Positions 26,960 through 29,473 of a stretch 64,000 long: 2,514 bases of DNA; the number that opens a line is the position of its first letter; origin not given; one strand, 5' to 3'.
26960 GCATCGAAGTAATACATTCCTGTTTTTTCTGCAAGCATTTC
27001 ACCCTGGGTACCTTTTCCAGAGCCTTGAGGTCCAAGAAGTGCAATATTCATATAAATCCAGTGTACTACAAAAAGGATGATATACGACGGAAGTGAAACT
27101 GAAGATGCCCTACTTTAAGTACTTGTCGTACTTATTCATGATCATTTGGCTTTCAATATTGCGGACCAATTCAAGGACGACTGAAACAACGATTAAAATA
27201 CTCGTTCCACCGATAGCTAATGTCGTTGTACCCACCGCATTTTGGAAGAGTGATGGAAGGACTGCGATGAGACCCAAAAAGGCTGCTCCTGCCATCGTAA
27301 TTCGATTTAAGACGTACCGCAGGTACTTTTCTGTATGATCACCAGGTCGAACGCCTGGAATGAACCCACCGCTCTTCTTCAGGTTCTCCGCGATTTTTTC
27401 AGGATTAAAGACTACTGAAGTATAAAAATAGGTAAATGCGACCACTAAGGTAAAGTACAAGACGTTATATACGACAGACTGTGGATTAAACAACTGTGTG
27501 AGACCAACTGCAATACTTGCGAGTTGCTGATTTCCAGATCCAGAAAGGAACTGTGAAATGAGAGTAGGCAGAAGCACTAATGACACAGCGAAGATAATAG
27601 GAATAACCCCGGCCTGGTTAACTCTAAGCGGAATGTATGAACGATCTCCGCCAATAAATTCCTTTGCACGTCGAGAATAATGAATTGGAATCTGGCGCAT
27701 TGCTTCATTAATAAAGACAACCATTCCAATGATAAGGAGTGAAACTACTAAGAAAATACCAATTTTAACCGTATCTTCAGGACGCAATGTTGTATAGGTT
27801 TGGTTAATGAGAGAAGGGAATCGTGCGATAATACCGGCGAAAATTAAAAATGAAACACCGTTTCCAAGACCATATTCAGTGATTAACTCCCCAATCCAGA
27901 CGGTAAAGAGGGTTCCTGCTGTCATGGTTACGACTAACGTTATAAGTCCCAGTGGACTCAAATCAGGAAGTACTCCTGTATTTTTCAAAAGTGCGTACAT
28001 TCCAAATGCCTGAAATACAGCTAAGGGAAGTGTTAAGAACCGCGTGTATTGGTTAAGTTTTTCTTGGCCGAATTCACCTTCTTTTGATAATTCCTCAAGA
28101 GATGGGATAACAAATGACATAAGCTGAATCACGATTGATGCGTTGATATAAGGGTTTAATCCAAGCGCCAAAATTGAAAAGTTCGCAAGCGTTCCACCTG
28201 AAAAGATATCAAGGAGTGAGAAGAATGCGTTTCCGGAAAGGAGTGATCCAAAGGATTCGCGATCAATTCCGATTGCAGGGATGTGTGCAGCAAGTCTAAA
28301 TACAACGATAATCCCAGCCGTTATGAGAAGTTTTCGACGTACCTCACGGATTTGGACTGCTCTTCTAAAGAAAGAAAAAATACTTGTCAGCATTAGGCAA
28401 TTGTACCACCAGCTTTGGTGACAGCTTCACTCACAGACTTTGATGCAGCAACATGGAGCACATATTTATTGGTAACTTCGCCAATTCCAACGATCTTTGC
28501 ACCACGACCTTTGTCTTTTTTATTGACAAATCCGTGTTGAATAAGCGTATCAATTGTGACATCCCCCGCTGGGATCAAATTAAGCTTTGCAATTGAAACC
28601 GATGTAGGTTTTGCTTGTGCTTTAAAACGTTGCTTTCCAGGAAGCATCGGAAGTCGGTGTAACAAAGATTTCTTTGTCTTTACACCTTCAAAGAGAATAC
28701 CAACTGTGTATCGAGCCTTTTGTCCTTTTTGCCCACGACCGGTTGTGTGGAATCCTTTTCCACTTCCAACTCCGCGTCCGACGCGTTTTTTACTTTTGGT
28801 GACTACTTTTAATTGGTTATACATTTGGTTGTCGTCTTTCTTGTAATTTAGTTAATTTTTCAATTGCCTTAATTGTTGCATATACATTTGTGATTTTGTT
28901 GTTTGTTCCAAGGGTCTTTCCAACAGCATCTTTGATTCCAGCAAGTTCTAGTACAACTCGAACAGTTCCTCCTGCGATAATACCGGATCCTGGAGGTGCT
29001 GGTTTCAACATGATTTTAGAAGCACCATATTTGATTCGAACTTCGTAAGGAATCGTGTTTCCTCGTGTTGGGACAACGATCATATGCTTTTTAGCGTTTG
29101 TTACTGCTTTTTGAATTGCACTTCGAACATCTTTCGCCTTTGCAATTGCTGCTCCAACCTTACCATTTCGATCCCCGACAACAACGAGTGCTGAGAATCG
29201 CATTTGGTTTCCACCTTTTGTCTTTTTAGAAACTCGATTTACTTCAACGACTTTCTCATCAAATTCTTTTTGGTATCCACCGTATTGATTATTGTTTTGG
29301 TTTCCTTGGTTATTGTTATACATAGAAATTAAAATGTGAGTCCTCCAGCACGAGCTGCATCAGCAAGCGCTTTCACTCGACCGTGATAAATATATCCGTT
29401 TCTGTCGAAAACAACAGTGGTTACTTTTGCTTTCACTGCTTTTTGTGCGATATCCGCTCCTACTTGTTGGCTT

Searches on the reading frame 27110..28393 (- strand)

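Call 64: search_protein_families(library=pfam, proteins=[window:27110-28393:-])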
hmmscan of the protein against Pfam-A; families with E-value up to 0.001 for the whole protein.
window:27110-28393:- (427 aa): 1 family
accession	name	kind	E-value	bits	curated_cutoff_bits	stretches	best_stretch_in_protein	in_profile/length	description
PF00344.25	SecY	-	1.2e-109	366.9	32.2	1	73-409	1-305/306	SecY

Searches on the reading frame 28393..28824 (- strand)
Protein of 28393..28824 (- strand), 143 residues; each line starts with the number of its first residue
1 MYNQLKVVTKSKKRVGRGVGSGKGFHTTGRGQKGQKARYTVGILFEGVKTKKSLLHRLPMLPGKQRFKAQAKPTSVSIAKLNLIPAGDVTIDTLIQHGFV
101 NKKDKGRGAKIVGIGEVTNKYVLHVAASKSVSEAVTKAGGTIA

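Call 64: search_protein_families(library=pfam, proteins=[window:28393-28824:-])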
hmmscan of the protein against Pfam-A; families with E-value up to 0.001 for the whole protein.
window:28393-28824:- (143 aa): 1 family
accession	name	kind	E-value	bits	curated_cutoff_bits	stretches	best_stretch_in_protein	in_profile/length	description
PF00828.25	Ribosomal_L27A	-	5e-08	33.7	21.5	1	85-142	18-71/72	Ribosomal proteins 50S-L15, 50S-L18e, 60S-L27A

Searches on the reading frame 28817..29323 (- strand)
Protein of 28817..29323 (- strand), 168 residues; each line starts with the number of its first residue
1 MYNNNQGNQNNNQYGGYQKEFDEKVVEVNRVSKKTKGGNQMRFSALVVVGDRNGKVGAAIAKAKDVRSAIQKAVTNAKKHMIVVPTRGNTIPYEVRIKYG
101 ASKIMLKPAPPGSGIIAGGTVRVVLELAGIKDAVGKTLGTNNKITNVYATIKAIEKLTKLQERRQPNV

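Call 64: search_protein_families(library=pfam, proteins=[window:28817-29323:-])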
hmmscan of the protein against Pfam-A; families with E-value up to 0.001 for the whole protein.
window:28817-29323:- (168 aa): 2 families
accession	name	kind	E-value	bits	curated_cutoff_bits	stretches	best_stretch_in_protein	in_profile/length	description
PF00333.26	Ribosomal_S5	-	2.7e-26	91.8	27.1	1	21-85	1-65/65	Ribosomal protein S5, N-terminal domain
PF03719.21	Ribosomal_S5_C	-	1.3e-24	85.8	21.5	1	98-162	2-66/71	Ribosomal protein S5, C-terminal domain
